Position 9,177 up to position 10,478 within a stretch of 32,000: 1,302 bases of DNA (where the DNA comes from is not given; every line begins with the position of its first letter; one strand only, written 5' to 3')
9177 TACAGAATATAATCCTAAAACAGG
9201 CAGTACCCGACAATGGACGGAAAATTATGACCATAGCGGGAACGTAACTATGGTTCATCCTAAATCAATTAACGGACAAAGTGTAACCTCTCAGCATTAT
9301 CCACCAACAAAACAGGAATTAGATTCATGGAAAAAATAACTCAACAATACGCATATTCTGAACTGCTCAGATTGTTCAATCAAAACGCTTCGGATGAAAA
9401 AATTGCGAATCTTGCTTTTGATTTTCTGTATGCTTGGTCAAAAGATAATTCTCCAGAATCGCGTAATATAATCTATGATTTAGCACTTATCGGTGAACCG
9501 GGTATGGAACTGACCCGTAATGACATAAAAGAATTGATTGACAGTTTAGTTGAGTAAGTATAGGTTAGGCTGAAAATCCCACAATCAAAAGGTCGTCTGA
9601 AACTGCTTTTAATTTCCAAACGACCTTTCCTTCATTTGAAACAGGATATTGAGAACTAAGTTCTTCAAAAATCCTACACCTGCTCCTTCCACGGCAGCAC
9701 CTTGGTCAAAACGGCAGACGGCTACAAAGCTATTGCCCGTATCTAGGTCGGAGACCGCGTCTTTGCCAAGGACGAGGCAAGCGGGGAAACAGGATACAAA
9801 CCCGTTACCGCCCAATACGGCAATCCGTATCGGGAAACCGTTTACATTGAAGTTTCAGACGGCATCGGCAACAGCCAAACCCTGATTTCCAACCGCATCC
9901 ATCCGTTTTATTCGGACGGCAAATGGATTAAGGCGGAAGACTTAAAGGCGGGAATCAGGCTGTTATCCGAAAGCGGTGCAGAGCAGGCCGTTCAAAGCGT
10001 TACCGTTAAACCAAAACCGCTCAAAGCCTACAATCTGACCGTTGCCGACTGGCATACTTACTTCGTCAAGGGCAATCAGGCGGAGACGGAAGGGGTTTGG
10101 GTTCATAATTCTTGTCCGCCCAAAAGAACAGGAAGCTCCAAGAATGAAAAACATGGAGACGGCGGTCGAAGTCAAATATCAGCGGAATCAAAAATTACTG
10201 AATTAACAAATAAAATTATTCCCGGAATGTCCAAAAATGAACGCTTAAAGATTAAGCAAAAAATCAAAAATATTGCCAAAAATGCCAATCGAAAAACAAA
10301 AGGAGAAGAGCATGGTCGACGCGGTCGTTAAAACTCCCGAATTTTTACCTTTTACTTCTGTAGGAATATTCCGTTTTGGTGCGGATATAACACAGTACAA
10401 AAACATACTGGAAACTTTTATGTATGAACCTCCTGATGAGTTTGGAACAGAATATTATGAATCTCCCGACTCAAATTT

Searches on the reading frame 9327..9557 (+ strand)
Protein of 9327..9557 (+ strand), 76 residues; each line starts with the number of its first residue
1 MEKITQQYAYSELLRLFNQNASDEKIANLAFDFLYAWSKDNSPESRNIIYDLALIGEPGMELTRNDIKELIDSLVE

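Call 8: search_protein_families(library=pfam, proteins=[window:9327-9557:+], max_evalue=0.01)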
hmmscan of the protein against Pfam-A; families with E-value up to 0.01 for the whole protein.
window:9327-9557:+ (76 aa): 1 family
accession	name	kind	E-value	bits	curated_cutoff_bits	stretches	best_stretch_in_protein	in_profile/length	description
PF23637.1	SH3BP4_C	-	0.001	19.5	27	1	18-55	45-82/110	SH3BP4 C-terminal helical domain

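Call 9: search_protein_families(library=ncbifam, proteins=[window:9327-9557:+], max_evalue=0.01)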
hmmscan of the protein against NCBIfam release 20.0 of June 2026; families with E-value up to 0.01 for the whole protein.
window:9327-9557:+ (76 aa): 0 families

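Call 18: find_encoding_contigs(protein=window:9327-9557:+, flank=6000, max_places=10)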
Protein window:9327-9557:+ (76 aa): 25 contigs read that carry it; 10 places shown.
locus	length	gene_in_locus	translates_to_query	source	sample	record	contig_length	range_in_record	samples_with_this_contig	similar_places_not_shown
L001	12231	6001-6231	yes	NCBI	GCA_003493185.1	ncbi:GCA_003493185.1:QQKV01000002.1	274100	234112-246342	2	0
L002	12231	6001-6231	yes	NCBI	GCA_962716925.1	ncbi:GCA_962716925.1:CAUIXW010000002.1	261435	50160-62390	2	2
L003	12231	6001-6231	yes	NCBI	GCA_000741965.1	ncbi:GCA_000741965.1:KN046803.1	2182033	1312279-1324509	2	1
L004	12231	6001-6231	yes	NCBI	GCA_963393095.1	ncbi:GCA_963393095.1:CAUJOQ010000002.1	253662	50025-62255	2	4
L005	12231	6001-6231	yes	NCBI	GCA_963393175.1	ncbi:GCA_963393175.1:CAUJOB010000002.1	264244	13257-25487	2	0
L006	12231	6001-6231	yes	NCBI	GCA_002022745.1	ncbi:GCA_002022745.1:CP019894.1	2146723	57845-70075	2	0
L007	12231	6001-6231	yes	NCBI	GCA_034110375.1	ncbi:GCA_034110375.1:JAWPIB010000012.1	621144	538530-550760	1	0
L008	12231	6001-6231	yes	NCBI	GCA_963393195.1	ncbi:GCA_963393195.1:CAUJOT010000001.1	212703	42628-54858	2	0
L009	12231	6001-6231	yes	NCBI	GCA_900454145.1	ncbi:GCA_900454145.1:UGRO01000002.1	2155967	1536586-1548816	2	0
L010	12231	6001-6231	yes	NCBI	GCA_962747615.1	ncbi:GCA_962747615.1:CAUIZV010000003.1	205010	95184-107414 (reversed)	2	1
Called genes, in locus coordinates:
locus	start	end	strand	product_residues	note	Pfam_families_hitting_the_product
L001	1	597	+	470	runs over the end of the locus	PF04055:Radical_SAM, PF06969:HemN_C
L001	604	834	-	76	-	-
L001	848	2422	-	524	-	PF01384:PHO4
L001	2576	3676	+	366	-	PF03702:AnmK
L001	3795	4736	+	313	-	PF26521:MAFA_adhesin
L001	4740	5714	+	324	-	PF06255:MafB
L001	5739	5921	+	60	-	-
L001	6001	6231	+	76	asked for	-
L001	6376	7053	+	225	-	PF07591:PT-HINT, PF15526:Ntox21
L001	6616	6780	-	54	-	-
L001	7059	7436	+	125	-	PF15592:Imm41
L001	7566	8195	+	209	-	PF07591:PT-HINT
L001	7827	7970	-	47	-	-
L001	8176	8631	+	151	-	-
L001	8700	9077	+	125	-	PF15592:Imm41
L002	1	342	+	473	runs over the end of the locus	PF04055:Radical_SAM, PF06969:HemN_C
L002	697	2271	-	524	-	PF01384:PHO4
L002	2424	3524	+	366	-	PF03702:AnmK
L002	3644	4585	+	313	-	PF26521:MAFA_adhesin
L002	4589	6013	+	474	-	PF06255:MafB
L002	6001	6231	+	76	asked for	-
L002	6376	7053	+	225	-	PF07591:PT-HINT, PF15526:Ntox21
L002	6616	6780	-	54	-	-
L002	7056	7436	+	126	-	PF15592:Imm41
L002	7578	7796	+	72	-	-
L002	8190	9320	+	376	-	-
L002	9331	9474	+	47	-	-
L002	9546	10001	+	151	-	-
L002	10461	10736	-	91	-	PF01541:GIY-YIG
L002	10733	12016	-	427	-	PF07690:MFS_1, PF13000:Acatn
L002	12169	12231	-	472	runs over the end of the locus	PF03951:Gln-synt_N, PF00120:Gln-synt_C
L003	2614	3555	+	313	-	PF26521:MAFA_adhesin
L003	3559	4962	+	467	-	PF06255:MafB, PF15647:Tox-REase-3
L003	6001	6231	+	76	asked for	-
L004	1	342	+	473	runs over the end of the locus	PF04055:Radical_SAM, PF06969:HemN_C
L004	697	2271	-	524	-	PF01384:PHO4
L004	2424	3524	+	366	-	PF03702:AnmK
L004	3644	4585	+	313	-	PF26521:MAFA_adhesin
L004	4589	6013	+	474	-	PF06255:MafB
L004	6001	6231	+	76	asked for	-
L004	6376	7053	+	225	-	PF07591:PT-HINT, PF15526:Ntox21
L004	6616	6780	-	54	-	-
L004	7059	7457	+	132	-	PF15592:Imm41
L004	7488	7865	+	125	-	PF15592:Imm41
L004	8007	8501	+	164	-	-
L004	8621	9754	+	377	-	-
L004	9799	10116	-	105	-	-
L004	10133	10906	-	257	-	PF06901:FrpC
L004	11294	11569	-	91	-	PF01541:GIY-YIG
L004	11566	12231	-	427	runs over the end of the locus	PF07690:MFS_1, PF13000:Acatn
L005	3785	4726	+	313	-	PF26521:MAFA_adhesin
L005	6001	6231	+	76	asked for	-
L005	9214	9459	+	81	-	PF06255:MafB (weak)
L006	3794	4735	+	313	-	PF26521:MAFA_adhesin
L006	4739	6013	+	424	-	PF06255:MafB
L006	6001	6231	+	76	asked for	-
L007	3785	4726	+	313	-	PF26521:MAFA_adhesin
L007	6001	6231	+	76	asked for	-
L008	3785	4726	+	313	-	PF26521:MAFA_adhesin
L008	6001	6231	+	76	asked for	-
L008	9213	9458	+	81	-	PF06255:MafB (weak)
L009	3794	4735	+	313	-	PF26521:MAFA_adhesin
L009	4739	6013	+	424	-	PF06255:MafB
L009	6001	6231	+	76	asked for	-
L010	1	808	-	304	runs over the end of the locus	PF01381:HTH_3 (faint), PF13401:AAA_22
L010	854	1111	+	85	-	-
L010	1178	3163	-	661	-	PF02316:HTH_Tnp_Mu_1, PF00665:rve, PF09299:Mu-transpos_C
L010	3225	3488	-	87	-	PF13693:HTH_35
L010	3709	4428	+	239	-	PF00717:Peptidase_S24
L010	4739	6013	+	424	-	PF06255:MafB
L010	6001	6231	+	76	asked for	-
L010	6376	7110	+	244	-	PF07591:PT-HINT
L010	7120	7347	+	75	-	-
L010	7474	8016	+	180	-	PF05076:SUFU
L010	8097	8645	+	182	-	PF05076:SUFU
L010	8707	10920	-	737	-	PF13328:HD_4, PF04607:RelA_SpoT, PF02824:TGS, PF19296:RelA_AH, PF28438:RelA_RIS, PF01842:ACT, PF13291:ACT_4, PF22629:ACT_AHAS_ss (weak)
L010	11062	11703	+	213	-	PF13417:GST_N_3, PF13409:GST_N_2, PF04399:Glutaredoxin2_C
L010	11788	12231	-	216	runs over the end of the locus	-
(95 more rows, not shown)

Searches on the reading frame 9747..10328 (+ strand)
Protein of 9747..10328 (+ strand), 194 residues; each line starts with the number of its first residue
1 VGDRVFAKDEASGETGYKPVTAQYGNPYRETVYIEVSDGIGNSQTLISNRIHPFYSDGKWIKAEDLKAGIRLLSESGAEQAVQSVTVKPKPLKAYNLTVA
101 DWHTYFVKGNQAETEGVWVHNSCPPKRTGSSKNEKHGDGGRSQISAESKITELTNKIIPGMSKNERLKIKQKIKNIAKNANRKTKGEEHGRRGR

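Call 8: search_protein_families(library=pfam, proteins=[window:9747-10328:+], max_evalue=0.01)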
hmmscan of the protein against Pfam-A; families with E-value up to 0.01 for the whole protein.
seq(194 aa): 1 family
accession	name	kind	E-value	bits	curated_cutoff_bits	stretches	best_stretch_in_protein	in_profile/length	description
PF07591.16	PT-HINT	-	4.8e-65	218.4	27.7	1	2-122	17-137/137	Pretoxin HINT domain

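Call 9: search_protein_families(library=ncbifam, proteins=[window:9747-10328:+], max_evalue=0.01)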
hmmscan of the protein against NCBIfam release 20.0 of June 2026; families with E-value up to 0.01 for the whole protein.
seq(194 aa): 1 family
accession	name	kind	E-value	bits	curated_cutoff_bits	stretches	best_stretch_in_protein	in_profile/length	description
TIGR01443.1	intein_Cterm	domain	0.0044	17.2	15.6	0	94-122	2-24/24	intein C-terminal splicing region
